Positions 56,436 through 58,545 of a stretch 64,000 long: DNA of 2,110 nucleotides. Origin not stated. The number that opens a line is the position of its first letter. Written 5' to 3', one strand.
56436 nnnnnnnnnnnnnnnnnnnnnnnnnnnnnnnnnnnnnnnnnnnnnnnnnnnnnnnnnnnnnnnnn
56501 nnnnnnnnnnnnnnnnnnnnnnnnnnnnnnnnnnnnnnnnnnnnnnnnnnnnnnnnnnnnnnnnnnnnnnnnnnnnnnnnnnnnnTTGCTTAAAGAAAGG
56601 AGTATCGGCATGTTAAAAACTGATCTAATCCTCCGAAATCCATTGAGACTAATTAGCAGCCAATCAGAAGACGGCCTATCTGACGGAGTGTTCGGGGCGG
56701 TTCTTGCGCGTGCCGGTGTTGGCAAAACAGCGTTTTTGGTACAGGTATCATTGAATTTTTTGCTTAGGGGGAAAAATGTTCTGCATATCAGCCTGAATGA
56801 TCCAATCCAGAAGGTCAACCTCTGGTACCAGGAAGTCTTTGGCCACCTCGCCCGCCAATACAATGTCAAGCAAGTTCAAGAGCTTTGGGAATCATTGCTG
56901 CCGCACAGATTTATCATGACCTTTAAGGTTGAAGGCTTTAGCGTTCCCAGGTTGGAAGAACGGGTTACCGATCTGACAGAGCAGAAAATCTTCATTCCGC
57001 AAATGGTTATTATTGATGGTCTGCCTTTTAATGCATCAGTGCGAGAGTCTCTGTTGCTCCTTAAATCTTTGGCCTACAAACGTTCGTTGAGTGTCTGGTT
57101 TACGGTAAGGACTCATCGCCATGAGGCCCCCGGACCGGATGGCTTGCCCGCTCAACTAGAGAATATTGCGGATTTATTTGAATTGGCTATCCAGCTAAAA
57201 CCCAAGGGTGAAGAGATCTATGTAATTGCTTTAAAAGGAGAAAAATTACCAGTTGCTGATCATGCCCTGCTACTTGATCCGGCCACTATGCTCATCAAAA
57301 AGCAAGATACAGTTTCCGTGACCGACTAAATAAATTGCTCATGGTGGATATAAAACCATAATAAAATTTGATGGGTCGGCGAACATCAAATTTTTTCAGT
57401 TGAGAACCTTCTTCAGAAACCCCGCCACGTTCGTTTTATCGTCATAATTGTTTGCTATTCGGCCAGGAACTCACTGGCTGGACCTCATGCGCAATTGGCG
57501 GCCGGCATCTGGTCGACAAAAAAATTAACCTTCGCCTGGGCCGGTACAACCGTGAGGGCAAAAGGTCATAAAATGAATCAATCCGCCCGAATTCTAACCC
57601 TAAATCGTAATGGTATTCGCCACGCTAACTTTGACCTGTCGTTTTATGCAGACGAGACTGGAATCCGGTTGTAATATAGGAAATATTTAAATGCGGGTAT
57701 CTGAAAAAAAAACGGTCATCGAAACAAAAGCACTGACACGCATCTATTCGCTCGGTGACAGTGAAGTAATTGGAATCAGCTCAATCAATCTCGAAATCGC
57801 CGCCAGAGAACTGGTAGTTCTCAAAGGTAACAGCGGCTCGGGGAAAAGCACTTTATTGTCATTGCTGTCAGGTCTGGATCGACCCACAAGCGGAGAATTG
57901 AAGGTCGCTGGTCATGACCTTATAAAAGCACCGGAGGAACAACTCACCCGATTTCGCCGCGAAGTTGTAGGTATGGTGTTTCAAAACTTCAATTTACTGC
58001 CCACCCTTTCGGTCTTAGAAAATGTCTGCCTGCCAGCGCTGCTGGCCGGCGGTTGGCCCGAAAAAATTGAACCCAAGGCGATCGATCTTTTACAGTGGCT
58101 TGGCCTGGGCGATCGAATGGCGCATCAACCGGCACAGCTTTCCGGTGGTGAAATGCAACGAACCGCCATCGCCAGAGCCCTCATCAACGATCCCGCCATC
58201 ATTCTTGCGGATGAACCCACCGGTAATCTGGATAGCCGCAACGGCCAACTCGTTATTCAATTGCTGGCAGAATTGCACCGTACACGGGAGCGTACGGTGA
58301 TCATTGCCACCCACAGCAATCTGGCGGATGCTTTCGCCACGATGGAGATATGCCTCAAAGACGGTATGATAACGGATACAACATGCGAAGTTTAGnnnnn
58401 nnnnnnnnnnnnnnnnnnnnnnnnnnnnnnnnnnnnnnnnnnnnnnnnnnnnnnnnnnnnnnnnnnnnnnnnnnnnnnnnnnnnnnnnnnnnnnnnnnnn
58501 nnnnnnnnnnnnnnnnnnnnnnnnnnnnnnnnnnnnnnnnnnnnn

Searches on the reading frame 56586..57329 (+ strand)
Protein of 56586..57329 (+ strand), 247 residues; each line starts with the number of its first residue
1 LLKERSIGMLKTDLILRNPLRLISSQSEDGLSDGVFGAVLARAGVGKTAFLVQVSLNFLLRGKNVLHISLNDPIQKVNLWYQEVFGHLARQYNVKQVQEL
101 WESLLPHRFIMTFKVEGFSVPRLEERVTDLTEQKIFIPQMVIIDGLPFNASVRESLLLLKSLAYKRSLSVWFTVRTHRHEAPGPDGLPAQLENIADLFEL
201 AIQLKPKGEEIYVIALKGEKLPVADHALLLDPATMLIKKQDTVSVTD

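Call 33: search_protein_families(library=pfam, proteins=[window:56586-57329:+])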
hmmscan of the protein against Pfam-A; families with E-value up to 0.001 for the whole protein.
window:56586-57329:+ (247 aa): 1 family
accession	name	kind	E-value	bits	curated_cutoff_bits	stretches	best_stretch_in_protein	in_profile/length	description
PF13481.12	AAA_25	-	5.8e-05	23.2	27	1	31-146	30-152/195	AAA domain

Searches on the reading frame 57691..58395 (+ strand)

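Call 33: search_protein_families(library=pfam, proteins=[window:57691-58395:+])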
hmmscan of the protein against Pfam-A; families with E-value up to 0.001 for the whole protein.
window:57691-58395:+ (234 aa): 4 families
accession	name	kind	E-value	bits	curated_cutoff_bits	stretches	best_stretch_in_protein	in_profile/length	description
PF00005.33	ABC_tran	-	9.4e-34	117.4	25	1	31-177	3-136/137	ABC transporter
PF13304.12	AAA_21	-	6.9e-07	30.1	27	0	41-62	1-22/304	AAA domain, putative AbiEii toxin, Type IV TA system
PF03193.22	RsgA_GTPase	-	0.00098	19.4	30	0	17-62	85-129/174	RsgA GTPase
PF02463.25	SMC_N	-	0.00099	19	40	0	40-212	25-203/220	RecF/RecN/SMC N terminal domain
